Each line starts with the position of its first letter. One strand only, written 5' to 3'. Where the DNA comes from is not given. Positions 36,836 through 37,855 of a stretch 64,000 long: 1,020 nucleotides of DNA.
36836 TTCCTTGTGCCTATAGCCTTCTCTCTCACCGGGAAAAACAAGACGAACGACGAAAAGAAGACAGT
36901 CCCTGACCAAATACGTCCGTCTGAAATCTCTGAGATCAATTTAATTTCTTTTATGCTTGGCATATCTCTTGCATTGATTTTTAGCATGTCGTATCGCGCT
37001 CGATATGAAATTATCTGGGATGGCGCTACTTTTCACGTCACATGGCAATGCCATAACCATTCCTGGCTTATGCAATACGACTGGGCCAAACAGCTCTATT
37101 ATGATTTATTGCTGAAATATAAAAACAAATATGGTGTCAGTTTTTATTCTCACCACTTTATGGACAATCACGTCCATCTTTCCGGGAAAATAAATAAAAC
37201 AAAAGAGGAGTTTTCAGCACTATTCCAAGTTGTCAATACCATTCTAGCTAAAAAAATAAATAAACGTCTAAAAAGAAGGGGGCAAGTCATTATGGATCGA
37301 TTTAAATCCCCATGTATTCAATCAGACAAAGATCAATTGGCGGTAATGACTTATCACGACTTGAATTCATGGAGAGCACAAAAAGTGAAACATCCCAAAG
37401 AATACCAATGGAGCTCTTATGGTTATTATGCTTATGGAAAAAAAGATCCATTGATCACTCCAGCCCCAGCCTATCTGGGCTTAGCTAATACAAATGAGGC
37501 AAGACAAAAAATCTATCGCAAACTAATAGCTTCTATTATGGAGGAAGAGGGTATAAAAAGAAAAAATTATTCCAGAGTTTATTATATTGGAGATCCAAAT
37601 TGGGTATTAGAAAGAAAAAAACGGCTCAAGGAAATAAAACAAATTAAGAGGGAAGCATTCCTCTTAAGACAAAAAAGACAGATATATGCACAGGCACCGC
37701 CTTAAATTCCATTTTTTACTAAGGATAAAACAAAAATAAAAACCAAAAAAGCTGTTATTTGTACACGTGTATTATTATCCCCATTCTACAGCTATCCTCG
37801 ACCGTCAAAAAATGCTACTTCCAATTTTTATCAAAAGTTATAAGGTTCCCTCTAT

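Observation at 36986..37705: Solitary RAYT-type HuH tyrosine transposase between the RND pump and addB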

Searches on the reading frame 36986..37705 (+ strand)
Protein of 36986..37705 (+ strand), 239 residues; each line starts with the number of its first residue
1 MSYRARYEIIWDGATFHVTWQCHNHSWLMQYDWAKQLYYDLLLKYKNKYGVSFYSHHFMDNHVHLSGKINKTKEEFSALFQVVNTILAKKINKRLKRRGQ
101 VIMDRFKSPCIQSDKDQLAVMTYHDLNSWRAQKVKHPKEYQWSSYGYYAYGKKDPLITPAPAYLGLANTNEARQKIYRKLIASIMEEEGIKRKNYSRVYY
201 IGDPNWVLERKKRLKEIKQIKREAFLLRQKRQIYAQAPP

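Call 3: search_protein_families(library=pfam, proteins=[window:36986-37705:+], max_evalue=1)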
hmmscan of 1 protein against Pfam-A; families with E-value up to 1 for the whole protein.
window:36986-37705:+ (239 aa): 1 family
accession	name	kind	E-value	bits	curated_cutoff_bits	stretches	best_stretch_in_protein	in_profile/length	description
PF01797.21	Y1_Tnp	-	3.3e-05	24.4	23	1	15-98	6-87/121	Transposase IS200 like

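Call 4: search_protein_families(library=ncbifam, proteins=[window:36986-37705:+], max_evalue=1)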
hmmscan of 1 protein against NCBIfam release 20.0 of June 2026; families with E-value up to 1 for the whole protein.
window:36986-37705:+ (239 aa): 1 family
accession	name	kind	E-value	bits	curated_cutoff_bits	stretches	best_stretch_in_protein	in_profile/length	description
NF047646.1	REP_Tyr_transpos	equivalog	4.2e-10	39.7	80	1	12-143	8-146/146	REP-associated tyrosine transposase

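Call 5: search_solved_structures(query=window:36986-37702:+, max_evalue=10, show_alignments=3)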
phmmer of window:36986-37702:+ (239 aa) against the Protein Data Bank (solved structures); distinct sequences matched with E-value up to 10: 0.

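Call 6: find_homologous_proteins(query=window:36986-37702:+)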
Query window:36986-37702:+ (239 aa): 344 proteins with E <= 0.001 among 470 candidates; the best 120 are listed.
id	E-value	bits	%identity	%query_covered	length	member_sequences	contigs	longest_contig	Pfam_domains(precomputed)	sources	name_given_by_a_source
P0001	5.0e-160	549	100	100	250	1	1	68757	-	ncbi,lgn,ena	-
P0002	2.7e-116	406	72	100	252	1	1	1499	-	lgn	-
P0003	1.1e-114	400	72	100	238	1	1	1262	PF01797.22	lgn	-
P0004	1.1e-111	390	70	100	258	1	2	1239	-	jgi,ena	-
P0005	4.8e-111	388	69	100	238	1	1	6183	-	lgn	-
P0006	7.2e-111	388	69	100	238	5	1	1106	-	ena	-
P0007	7.3e-111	388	68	100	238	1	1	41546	-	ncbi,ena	-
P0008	8.0e-111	388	70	100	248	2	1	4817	PF01797.22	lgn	-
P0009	2.0e-110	386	70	100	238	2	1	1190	-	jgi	-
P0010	6.8e-110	385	67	100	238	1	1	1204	PF01797.22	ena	-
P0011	1.1e-109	384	68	100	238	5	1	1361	-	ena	-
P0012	1.6e-108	380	67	100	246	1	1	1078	-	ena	-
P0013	2.0e-106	373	68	97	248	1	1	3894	-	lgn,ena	-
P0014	4.9e-105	369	67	100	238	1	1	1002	-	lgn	-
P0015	8.6e-105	368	66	100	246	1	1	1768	-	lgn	-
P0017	1.2e-103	364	66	100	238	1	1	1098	PF01797.22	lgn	-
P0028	1.2e-91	325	59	100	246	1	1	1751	PF01797.22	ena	-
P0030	2.8e-91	324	57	100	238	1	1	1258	PF01797.22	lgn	-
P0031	6.4e-91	322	60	100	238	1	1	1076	PF01797.22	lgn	-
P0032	2.4e-90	321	56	100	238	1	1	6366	PF01797.22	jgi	jgi:putative transposase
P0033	3.5e-90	320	59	100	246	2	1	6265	PF01797.22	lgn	-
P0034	2.4e-89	317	59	100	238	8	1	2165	PF01797.22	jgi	jgi:putative transposase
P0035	2.4e-89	317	59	100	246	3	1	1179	PF01797.22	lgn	-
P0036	3.8e-89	317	57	100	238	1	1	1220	PF01797.22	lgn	-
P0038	2.1e-88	314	59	100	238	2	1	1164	PF01797.22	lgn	-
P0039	1.0e-87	312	56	100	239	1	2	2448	PF01797.22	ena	-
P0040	2.3e-87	311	55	100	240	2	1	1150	PF01797.22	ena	-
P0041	1.6e-86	308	56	100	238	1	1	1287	PF01797.22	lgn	-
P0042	2.6e-86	307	57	100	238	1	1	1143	PF01797.22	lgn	-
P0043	2.9e-86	307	60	94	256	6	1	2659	PF01797.22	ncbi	-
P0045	6.8e-86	306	55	100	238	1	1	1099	PF01797.22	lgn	-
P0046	7.9e-86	306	56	100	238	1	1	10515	PF01797.22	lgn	-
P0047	1.1e-85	305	56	100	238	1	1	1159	PF01797.22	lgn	-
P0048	2.6e-85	304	58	93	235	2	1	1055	PF01797.22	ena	-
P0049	2.2e-84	301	55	100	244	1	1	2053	PF01797.22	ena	-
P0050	3.0e-84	301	57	100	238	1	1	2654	PF01797.22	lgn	-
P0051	4.2e-84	300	56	100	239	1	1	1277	PF01797.22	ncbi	-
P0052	7.6e-84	299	57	100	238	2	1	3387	PF01797.22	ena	-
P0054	1.8e-83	298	59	93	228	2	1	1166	PF01797.22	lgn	-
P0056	4.2e-83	297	57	93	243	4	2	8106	PF01797.22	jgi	jgi:REP-associated tyrosine transposase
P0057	5.8e-83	296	56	100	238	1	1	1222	PF01797.22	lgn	-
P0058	6.2e-83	296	56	97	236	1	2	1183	PF01797.22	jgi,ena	-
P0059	6.3e-83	296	57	100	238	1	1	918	PF01797.22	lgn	-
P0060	7.4e-83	296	57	95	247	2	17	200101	PF01797.22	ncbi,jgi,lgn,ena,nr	ncbi:MAG TPA: transposase [bacterium]|nr:transposase [Myxococcales bacterium] OQA61354.1 MAG: Transp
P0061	1.3e-82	295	59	94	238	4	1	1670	PF01797.22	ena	-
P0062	1.8e-82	295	57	92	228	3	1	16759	PF01797.22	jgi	jgi:putative transposase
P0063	2.3e-82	294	59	95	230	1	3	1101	PF01797.22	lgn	-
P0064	4.6e-82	293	58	90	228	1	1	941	PF01797.22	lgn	-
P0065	7.7e-82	293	57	90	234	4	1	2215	PF01797.22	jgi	-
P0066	8.5e-82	293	55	97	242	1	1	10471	PF01797.22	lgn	-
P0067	1.0e-81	292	54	100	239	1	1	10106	PF01797.22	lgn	-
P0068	1.1e-81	292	56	100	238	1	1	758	PF01797.22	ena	-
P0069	1.5e-81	292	57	93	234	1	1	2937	PF01797.22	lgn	-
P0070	1.9e-81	291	58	90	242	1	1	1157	PF01797.22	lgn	-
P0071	2.6e-81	291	58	94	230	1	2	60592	PF01797.22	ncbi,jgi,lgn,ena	-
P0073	2.9e-81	291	59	90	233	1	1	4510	PF01797.22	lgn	-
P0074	3.9e-81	290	58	92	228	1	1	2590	PF01797.22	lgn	-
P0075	3.9e-81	290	54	100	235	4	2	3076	PF01797.22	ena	-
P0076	4.5e-81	290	56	93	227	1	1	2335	PF01797.22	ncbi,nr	ncbi:MAG: transposase [Deltaproteobacteria bacterium]|nr:transposase [Deltaproteobacteria bacterium]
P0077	5.3e-81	290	59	90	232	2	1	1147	PF01797.22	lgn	-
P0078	1.2e-80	289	51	100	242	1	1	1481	PF01797.22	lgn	-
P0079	2.0e-80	288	55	100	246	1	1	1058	PF01797.22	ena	-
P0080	2.0e-80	288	59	90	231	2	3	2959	PF01797.22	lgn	-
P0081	2.5e-80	288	55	95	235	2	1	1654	PF01797.22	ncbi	-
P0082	2.8e-80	288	58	90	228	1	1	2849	PF01797.22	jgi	-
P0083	4.3e-80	287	53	100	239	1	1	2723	PF01797.22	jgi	jgi:putative transposase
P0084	7.1e-80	286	58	92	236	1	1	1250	PF01797.22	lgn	-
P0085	8.1e-80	286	57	95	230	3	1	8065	PF01797.22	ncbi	-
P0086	8.2e-80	286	52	100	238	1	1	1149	PF01797.22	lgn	-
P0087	1.1e-79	286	57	95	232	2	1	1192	PF01797.22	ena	-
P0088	1.2e-79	285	57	94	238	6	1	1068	PF01797.22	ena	-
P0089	1.4e-79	285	58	87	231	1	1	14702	PF01797.22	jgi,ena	-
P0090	1.7e-79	285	53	100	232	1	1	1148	PF01797.22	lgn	-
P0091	2.4e-79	285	59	90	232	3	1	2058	PF01797.22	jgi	-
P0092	2.4e-79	285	57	90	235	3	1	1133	PF01797.22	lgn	-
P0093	2.8e-79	284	56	94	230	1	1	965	PF01797.22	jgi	jgi:putative transposase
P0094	3.0e-79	284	58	90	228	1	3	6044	PF01797.22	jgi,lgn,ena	jgi:putative transposase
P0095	3.0e-79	284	54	100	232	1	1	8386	PF01797.22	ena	-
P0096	3.1e-79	284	56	93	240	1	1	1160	PF01797.22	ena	-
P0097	3.5e-79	284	53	100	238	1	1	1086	PF01797.22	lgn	-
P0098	6.4e-79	283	57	90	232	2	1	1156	PF01797.22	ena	-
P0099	7.4e-79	283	53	100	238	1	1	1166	PF01797.22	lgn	-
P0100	8.0e-79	283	55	95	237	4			PF01797.22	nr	nr:transposase [bacterium]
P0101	8.5e-79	283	56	97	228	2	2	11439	PF01797.22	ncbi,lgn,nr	ncbi:MAG: transposase [Deltaproteobacteria bacterium]|nr:transposase [Deltaproteobacteria bacterium]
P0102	8.6e-79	283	54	100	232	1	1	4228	PF01797.22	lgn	-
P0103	9.3e-79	283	56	100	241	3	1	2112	PF01797.22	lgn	-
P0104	1.1e-78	282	59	90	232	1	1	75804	PF01797.22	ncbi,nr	ncbi:MAG: transposase [Proteobacteria bacterium]|nr:transposase [Pseudomonadota bacterium]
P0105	1.2e-78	282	57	90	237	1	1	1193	PF01797.22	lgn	-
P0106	1.4e-78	282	55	95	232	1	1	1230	PF01797.22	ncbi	-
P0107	1.6e-78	282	56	95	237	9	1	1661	PF01797.22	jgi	-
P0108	1.8e-78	282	55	99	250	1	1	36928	PF01797.22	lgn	-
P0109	2.2e-78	281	57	90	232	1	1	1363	PF01797.22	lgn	-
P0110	2.7e-78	281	56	96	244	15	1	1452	PF01797.22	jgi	jgi:putative transposase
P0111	3.1e-78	281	57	90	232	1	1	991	PF01797.22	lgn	-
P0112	3.1e-78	281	55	92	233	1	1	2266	PF01797.22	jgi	-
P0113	3.2e-78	281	58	90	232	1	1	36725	PF01797.22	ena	-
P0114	4.1e-78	280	57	90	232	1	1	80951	PF01797.22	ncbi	ncbi:MAG: transposase [bacterium]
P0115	4.3e-78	280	54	100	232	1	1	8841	PF01797.22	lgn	-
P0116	4.5e-78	280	54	100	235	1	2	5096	PF01797.22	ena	-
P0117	4.7e-78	280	57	90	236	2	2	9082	PF01797.22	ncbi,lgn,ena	-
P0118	4.8e-78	280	56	90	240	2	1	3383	PF01797.22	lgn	-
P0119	6.3e-78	280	57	90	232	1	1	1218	PF01797.22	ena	-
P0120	6.8e-78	280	57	90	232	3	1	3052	PF01797.22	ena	-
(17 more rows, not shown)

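Call 12: find_encoding_contigs(protein=P0001, flank=10000, max_places=3)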
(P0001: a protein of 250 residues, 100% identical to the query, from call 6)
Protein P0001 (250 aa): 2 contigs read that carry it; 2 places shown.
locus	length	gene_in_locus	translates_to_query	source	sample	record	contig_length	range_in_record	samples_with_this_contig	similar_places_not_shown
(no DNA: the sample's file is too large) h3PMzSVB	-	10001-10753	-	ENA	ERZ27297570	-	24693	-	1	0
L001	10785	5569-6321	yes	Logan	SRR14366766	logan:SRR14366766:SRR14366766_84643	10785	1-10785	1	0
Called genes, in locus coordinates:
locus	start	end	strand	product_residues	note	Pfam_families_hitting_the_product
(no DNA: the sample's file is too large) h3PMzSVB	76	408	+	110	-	PF01329:Pterin_4a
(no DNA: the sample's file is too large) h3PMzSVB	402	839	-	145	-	PF23892:Ig_CycH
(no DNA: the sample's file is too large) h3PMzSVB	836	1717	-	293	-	PF14378:PAP2_3 (weak), PF01569:PAP2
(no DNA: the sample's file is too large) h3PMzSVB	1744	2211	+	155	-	-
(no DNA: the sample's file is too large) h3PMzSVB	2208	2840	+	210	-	-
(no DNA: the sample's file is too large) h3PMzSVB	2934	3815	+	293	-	PF02582:DUF155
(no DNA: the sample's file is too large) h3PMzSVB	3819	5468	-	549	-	PF13541:ChlI, PF01078:Mg_chelatase, PF00493:MCM (weak), PF13335:Mg_chelatase_C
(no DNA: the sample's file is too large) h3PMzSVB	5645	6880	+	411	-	PF02321:OEP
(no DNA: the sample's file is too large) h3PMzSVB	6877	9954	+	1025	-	PF00873:ACR_tran, PF03176:MMPL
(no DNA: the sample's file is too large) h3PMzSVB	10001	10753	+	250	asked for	-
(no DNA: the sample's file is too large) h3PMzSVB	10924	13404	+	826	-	PF12705:PDDEXK_1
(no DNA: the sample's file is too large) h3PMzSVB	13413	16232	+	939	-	PF00580:UvrD-helicase, PF13245:AAA_19, PF13361:UvrD_C, PF13538:UvrD_C_2 (faint), PF12705:PDDEXK_1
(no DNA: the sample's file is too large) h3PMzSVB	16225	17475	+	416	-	PF08886:GshA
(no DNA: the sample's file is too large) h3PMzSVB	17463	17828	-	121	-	PF21157:DksA_N, PF01258:zf-dskA_traR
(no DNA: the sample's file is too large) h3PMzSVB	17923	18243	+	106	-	PF05258:DciA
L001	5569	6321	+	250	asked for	-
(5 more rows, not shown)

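Call 13: find_encoding_contigs(protein=P0007, flank=10000, max_places=3)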
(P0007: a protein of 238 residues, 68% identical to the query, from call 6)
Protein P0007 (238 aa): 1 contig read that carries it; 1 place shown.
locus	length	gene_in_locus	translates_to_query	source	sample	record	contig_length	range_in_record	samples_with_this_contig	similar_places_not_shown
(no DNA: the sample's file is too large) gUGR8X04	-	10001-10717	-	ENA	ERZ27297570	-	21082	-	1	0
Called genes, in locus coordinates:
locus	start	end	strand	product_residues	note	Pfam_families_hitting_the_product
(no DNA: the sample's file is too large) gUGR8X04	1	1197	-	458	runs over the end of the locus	PF03916:NrfD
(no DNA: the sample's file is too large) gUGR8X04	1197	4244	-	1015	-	PF04879:Molybdop_Fe4S4, PF13183:Fer4_8 (faint), PF00384:Molybdopterin, PF01568:Molydop_binding, PF12838:Fer4_7 (weak), PF13247:Fer4_11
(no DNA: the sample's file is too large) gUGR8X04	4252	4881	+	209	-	-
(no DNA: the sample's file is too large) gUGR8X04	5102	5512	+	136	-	PF18765:Polbeta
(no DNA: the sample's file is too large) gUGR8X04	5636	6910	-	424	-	PF14226:DIOX_N (weak), PF03171:2OG-FeII_Oxy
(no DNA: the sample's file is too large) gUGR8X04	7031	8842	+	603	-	PF00069:Pkinase, PF07714:PK_Tyr_Ser-Thr, PF08308:PEGA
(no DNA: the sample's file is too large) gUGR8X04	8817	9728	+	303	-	PF16697:Yop-YscD_cpl, PF00498:FHA, PF00990:GGDEF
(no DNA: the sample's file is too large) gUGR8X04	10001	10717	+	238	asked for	-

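Call 15: find_related_loci(query=A1, collection=genome_contigs, flank=10000)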
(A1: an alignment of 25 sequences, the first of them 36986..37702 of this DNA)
Query A1 (239 aa) in genome_contigs; peptide patterns used: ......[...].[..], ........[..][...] (x = any residue, [..] = any of these).
70 stretches matched a pattern; 57 encode a relative of the query (tblastn E <= 1e-3); 57 distinct loci.
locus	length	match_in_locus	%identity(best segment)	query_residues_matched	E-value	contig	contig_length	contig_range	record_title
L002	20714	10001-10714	69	1-238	2e-116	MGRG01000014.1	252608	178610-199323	MAG: Deltaproteobacteria bacterium RIFCSPHIGHO2_01_FULL_43_49 rifcsphigho2_01_scaffold_83, whole genome shotgun sequence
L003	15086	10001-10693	61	1-231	1e-96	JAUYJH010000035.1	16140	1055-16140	MAG: Deltaproteobacteria bacterium isolate C24_metabat.bin.128 C24_k141_597931, whole genome shotgun sequence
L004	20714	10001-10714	54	1-239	9e-89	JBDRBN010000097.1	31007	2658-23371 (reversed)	MAG: Pseudomonadota bacterium isolate MEGAHIT-group-1.13 k141_5845385, whole genome shotgun sequence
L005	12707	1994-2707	54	1-239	1e-86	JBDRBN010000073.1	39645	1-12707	MAG: Pseudomonadota bacterium isolate MEGAHIT-group-1.13 k141_12757653, whole genome shotgun sequence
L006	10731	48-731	56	1-239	2e-83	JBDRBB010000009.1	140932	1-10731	MAG: Pseudomonadota bacterium isolate MEGAHIT-group-1.1036 k141_13344978, whole genome shotgun sequence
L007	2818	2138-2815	55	1-228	2e-84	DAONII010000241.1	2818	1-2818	MAG TPA_asm: bacterium isolate AMR_MDS_3769 NODE_29604_length_2818_cov_3.626493, whole genome shotgun sequence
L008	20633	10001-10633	57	1-214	3e-82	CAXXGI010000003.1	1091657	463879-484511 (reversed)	MAG: bacterium isolate 6c96434a-ce13-4ced-a411-5e06885b37c0 genome assembly, contig: contig_3, whole genome shotgun sequ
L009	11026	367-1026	56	1-232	2e-82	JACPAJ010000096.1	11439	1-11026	MAG: Deltaproteobacteria bacterium isolate NC_groundwater_228_Ag_S-0.2um_45_8 S5_GD2017_2_S2_scaffold_4197, whole genome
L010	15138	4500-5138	56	1-216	1e-81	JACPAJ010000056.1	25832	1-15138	MAG: Deltaproteobacteria bacterium isolate NC_groundwater_228_Ag_S-0.2um_45_8 S5_GD2017_2_S2_scaffold_1133, whole genome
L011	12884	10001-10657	56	1-223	1e-80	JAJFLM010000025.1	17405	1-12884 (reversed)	MAG: Deltaproteobacteria bacterium isolate OFTM19 OFTM19_24, whole genome shotgun sequence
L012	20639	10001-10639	57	1-216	2e-80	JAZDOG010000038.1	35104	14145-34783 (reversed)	MAG: Pseudomonadota bacterium isolate MEGAHIT-group-0.760 k141_16164180, whole genome shotgun sequence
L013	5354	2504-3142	57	1-216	2e-80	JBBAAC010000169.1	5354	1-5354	MAG: bacterium isolate SO_2017_GW3_31 scaffold_7320_c1_OW296A_2017, whole genome shotgun sequence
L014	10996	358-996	56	1-216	8e-80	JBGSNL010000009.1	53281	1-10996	MAG: bacterium isolate Ac.bin.255 k141_2471506, whole genome shotgun sequence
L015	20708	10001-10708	52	1-238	6e-80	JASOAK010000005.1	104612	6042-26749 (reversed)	MAG: bacterium isolate UBA10199-1 HKU-EGSB-UBA10199-1_5, whole genome shotgun sequence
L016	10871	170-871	51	1-239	7e-80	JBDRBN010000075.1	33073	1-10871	MAG: Pseudomonadota bacterium isolate MEGAHIT-group-1.13 k141_1282189, whole genome shotgun sequence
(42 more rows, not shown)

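Call 29: predict_structure(alignment_id=A1)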
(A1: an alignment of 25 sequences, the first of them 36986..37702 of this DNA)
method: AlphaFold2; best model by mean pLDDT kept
length: 239 residues; sequences in the alignment: 25
mean_pLDDT: 86.0   pTM: 0.83
mean pLDDT of the five models: 86.0, 85.0, 84.6, 83.8, 82.9
residues with pLDDT >= 90: 126; 70-90: 75; 50-70: 33; < 50: 5
segments of 3 or more residues with pLDDT < 50: 1-4
pLDDT, mean of each block of 10 residues (from residue 1): 56 89 65 94 98 95 91 91 88 78 64 93 93 94 97 97 97 98 92 73 88 87 85 60
secondary structure, 60 per line:
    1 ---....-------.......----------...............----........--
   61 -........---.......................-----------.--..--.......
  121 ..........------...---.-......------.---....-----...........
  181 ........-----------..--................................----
elements in order: H4-7 E15-21 H32-46 E51-58 E62-69 H73-95 H114-130 H145-150 H161-164 H170-188 H204-235
